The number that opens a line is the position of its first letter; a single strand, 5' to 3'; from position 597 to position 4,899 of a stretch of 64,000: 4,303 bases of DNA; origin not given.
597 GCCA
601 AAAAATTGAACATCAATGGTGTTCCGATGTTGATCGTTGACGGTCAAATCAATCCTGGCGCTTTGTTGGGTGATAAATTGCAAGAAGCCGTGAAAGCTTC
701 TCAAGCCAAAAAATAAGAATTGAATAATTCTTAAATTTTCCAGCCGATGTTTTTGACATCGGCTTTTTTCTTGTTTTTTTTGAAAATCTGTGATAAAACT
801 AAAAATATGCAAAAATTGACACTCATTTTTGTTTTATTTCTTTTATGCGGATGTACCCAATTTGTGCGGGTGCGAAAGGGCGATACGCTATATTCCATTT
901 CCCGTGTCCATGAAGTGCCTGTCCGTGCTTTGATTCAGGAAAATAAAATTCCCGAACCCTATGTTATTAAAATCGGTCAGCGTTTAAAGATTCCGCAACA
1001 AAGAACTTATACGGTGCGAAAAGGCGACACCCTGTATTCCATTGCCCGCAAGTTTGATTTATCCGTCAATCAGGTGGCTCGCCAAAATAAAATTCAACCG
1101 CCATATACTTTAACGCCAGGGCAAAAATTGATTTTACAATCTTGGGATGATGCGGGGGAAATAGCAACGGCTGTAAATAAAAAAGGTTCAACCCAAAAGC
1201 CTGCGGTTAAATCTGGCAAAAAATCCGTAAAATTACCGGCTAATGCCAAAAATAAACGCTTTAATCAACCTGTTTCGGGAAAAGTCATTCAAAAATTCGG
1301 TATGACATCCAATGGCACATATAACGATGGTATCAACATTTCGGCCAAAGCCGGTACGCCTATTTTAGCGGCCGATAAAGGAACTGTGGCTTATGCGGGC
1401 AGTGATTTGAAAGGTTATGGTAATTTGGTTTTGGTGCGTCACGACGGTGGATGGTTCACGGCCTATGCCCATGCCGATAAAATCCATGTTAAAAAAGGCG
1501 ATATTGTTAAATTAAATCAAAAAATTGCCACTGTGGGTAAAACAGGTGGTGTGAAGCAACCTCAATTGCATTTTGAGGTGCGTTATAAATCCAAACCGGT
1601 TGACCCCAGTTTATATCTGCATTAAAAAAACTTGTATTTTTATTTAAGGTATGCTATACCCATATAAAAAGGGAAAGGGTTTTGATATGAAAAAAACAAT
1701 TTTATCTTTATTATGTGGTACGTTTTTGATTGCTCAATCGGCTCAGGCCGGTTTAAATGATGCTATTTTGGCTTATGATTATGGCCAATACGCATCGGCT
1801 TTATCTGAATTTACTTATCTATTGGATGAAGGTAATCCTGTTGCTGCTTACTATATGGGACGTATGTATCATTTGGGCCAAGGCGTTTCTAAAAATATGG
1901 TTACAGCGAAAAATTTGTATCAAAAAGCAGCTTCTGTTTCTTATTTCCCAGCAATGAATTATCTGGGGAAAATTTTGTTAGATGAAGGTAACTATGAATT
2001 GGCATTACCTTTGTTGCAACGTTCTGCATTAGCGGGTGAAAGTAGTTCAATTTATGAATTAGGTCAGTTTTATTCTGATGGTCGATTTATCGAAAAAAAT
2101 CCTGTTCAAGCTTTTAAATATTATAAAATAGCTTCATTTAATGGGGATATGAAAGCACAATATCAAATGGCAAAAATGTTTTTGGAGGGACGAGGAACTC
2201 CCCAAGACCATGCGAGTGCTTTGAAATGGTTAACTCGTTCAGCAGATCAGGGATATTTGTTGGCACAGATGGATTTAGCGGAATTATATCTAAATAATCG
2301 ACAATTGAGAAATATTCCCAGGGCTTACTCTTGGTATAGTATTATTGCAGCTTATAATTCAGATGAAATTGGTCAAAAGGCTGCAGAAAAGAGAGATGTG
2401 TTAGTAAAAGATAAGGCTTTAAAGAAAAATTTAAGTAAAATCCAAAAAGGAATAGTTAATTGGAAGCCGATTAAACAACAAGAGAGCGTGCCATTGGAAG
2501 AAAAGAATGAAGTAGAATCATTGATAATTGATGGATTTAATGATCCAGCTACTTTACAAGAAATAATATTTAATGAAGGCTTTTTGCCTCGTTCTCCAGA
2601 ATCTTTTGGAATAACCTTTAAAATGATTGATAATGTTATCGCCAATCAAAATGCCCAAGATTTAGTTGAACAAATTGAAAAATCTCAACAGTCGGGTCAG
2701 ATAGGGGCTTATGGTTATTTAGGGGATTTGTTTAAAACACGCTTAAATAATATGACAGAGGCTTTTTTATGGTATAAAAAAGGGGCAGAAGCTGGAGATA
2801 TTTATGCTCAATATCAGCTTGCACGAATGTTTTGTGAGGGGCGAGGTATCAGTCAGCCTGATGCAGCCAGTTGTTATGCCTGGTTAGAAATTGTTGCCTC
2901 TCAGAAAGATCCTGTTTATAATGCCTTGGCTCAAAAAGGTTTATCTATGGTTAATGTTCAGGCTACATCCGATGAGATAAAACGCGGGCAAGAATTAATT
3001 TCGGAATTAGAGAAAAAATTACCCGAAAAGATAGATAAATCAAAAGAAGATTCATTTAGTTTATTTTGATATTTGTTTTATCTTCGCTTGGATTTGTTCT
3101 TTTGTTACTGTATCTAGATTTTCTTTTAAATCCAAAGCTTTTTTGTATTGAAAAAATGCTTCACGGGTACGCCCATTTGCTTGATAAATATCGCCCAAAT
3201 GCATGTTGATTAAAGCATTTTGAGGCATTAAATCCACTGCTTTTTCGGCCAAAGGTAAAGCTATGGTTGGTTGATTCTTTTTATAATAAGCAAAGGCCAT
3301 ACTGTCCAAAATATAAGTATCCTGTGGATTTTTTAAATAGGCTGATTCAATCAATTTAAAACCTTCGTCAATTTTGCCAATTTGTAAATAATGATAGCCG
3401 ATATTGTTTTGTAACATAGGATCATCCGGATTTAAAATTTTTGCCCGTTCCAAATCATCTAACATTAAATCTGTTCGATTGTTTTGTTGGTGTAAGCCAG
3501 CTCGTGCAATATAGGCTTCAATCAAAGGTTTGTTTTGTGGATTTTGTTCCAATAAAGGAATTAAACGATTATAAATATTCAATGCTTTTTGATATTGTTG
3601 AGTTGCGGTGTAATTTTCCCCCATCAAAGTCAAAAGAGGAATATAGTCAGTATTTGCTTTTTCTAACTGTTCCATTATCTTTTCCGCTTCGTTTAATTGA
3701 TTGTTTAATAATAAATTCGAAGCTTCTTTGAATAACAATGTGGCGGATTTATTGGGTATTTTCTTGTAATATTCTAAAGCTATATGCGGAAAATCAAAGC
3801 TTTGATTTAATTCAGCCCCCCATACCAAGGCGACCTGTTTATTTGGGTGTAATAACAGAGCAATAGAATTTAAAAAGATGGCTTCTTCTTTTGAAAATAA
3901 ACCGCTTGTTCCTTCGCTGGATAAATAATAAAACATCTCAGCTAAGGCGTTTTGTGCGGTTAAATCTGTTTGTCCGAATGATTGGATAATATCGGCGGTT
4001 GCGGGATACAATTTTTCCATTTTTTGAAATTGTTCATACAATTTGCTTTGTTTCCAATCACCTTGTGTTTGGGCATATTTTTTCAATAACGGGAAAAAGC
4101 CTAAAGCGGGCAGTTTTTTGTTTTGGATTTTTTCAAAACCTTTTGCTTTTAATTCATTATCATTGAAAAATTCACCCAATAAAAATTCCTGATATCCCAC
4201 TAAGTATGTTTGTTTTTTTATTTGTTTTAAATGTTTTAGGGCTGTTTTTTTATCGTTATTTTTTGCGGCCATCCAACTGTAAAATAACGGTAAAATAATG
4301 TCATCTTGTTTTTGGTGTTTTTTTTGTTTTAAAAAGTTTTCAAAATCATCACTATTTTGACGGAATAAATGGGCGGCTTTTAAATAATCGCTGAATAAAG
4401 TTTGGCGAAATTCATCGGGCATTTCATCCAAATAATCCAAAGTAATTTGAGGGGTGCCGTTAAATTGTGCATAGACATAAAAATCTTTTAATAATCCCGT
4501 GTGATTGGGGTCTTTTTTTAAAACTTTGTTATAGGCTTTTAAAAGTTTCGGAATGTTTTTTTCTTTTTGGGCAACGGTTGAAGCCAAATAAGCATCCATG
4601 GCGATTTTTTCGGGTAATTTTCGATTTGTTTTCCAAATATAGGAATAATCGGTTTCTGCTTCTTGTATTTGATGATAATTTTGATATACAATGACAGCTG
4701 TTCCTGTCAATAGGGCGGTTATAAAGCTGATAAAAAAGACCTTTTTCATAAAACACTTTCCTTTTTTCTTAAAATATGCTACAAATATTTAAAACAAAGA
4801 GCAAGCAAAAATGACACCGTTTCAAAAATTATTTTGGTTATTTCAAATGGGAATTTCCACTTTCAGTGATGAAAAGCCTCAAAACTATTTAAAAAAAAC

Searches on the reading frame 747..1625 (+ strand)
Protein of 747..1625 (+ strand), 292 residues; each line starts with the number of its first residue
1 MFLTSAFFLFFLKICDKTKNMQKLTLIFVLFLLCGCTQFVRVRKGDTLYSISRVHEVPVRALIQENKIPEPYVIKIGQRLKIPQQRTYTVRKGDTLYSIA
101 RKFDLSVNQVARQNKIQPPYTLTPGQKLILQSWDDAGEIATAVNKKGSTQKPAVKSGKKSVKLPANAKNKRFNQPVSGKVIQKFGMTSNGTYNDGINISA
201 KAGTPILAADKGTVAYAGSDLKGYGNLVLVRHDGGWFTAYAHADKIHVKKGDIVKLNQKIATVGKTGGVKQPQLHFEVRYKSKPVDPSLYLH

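Call 28: search_protein_families(library=pfam, proteins=[window:747-1625:+], max_evalue=0.001)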
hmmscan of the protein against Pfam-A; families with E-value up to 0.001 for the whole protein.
window:747-1625:+ (292 aa): 5 families
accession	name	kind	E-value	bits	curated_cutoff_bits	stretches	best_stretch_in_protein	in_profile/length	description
PF01551.29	Peptidase_M23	-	1.6e-31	108.8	28.7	1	192-287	2-96/96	Peptidase family M23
PF01476.26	LysM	-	3.1e-30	104.3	20.9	2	88-130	1-42/43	LysM domain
PF23473.1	LysM3_LYK4_5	-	4.5e-06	27.1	29.3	0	87-117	4-34/48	LYK4/5 LysM3 domain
PF04225.17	LysM_OapA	-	5.5e-05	23.6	22.3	0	85-117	2-34/85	Opacity-associated protein A LysM-like domain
PF23577.1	LysM_RLK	-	0.00081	19.8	27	0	87-107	2-22/44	LysM domain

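Call 86: find_encoding_contigs(protein=window:747-1625:+, flank=10000, max_places=1)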
Protein window:747-1625:+ (292 aa): no gene with exactly this product is on record in the collection.

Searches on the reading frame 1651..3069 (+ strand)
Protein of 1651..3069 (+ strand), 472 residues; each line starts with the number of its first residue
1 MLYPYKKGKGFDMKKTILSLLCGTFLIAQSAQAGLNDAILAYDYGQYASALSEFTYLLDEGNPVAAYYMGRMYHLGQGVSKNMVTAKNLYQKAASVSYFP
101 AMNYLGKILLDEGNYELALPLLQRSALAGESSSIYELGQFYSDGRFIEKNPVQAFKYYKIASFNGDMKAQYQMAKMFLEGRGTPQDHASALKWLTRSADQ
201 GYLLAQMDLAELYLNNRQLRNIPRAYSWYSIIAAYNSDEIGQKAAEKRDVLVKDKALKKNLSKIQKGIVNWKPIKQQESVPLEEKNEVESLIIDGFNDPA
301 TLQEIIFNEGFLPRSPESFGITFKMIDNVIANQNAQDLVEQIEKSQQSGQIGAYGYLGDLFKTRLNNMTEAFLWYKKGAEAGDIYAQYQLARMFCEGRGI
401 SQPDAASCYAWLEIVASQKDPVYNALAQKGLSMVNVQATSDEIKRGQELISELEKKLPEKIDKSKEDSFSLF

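Call 28: search_protein_families(library=pfam, proteins=[window:1651-3069:+], max_evalue=0.001)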
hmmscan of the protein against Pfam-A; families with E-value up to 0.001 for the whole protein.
window:1651-3069:+ (472 aa): 1 family
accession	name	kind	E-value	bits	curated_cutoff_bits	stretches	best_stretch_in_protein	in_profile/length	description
PF08238.18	Sel1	-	3.5e-35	119.6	30.7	3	168-202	2-36/36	Sel1 repeat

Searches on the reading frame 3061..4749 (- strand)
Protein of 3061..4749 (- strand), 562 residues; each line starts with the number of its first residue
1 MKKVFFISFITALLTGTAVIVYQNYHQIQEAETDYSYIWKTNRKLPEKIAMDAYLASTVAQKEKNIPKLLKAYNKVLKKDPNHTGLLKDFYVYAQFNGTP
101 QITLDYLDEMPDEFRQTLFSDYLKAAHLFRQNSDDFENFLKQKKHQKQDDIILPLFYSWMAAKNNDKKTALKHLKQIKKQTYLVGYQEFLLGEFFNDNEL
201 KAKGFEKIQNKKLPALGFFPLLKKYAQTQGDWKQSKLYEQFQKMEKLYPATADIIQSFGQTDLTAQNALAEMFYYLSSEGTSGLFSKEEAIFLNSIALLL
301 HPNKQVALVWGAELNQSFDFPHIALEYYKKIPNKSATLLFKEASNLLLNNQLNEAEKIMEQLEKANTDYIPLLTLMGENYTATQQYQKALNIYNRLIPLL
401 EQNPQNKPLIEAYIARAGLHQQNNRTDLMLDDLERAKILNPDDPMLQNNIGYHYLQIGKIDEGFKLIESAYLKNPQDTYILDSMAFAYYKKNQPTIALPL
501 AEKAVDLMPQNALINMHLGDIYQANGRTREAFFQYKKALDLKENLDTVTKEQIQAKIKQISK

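Call 28: search_protein_families(library=pfam, proteins=[window:3061-4749:-], max_evalue=0.001)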
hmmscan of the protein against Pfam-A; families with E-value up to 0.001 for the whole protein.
window:3061-4749:- (562 aa): 13 families
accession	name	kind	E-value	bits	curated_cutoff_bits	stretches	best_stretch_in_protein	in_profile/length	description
PF13428.12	TPR_14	-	4.3e-12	45.9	23.5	0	411-447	2-38/44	Tetratricopeptide repeat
PF14559.12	TPR_19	-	5.7e-11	43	25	1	346-404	1-59/68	Tetratricopeptide repeat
PF13424.12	TPR_12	-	8.1e-11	42.4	30.1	1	483-543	8-76/77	Tetratricopeptide repeat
PF07719.23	TPR_2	-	1.7e-10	40.6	27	0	515-544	4-33/34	Tetratricopeptide repeat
PF13429.12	TPR_15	-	1.9e-08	34.5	26.2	1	399-540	135-276/280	Tetratricopeptide repeat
PF13371.12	TPR_9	-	6.4e-07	29.7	35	0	419-477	4-62/73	Tetratricopeptide repeat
PF13181.12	TPR_8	-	1.1e-06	28.8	25.7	0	515-544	4-33/34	Tetratricopeptide repeat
PF23914.1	TPR_CcmH_CycH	-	1.8e-06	28.4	42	0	350-405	101-156/158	Cytochrome c-type biogenesis protein H TPR domain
PF13374.12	TPR_10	-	2.6e-06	27.7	27.5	0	481-507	5-31/42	Tetratricopeptide repeat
PF13432.12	TPR_16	-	4.1e-06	27.6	32.7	0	487-540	6-59/65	Tetratricopeptide repeat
PF13414.12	TPR_11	-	9.1e-06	25.7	26.8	0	502-526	18-42/42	TPR repeat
PF00515.34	TPR_1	-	1.3e-05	25.2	27.8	0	517-544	6-33/34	Tetratricopeptide repeat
PF13176.12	TPR_7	-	0.00081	19.8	27.9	0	373-407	2-35/36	Tetratricopeptide repeat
